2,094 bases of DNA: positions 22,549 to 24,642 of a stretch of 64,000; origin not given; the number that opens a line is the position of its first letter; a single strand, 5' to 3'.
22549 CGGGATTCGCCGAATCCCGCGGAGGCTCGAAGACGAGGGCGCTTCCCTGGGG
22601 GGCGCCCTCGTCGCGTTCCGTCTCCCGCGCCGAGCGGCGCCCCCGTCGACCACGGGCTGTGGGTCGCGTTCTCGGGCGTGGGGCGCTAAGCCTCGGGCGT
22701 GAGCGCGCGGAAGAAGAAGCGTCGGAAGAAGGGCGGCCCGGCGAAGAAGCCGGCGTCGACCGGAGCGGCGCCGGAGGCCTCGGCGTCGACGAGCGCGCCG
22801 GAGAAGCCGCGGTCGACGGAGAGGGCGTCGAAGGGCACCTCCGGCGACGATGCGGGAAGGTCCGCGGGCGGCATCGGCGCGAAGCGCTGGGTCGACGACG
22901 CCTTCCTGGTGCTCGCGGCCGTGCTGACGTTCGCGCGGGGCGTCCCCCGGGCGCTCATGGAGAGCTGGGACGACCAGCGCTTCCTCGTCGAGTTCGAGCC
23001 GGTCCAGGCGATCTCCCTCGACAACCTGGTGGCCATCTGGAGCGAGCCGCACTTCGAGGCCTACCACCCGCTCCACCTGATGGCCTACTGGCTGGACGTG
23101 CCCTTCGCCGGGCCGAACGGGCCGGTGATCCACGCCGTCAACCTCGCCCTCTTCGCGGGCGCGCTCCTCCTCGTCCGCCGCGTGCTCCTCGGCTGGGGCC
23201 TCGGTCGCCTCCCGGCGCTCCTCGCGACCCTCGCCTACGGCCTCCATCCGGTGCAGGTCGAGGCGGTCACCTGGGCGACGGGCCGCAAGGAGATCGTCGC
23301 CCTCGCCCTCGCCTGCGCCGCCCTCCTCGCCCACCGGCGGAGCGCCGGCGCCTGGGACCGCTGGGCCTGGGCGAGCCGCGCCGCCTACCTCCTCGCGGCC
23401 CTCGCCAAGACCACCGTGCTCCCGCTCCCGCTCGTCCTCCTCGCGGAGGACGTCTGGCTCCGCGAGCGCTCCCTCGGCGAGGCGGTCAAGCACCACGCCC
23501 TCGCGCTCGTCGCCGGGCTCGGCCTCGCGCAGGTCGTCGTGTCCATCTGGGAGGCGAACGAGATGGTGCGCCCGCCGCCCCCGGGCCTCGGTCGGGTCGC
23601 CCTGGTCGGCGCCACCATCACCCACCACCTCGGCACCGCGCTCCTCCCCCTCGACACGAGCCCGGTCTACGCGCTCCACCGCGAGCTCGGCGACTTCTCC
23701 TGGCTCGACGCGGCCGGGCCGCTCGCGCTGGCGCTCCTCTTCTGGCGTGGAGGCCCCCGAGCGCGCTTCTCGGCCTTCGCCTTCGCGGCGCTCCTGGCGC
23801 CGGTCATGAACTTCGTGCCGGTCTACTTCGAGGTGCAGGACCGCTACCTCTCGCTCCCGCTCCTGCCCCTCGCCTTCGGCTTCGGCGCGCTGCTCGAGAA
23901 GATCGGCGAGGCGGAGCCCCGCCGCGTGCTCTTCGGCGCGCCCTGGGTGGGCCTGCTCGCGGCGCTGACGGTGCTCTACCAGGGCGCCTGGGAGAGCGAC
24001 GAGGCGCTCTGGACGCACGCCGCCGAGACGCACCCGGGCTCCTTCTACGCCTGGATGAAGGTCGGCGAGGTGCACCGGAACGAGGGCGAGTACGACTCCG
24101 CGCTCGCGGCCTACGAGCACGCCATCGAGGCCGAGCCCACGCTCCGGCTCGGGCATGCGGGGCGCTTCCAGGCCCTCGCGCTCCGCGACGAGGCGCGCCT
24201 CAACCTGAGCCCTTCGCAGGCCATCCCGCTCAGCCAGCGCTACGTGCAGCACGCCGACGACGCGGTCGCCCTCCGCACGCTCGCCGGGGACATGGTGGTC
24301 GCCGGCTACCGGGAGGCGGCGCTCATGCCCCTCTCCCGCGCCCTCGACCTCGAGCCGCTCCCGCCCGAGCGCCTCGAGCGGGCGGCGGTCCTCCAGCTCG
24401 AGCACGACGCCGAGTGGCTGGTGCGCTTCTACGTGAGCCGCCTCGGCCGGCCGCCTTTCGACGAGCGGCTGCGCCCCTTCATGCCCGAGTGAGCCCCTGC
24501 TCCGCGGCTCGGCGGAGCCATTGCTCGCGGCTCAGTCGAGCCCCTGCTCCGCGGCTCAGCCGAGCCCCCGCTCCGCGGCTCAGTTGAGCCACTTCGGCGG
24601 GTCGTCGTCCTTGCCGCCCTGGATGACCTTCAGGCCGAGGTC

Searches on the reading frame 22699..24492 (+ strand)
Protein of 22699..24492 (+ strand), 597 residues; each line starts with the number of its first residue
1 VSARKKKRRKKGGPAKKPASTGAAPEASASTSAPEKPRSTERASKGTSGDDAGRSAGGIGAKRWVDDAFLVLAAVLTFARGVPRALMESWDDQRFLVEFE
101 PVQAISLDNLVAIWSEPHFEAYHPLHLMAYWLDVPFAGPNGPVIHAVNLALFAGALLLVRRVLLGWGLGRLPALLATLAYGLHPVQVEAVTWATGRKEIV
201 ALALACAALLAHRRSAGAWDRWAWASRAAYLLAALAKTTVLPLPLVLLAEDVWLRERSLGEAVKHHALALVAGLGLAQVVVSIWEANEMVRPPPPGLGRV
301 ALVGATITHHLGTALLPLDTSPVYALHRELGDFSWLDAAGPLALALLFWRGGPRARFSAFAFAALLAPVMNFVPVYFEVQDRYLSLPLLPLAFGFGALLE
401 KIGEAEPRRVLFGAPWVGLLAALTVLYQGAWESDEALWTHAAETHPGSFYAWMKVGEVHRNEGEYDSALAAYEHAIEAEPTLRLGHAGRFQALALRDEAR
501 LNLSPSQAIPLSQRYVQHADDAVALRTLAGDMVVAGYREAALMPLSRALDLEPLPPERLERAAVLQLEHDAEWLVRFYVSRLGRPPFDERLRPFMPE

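Call 93: search_protein_families(library=pfam, proteins=[window:22699-24492:+], max_evalue=0.0001)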
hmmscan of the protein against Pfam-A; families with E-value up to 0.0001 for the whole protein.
window:22699-24492:+ (597 aa): 1 family
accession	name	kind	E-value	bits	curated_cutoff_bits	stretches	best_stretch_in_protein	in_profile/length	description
PF07719.23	TPR_2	-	2.2e-05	24.7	27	1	450-481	2-33/34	Tetratricopeptide repeat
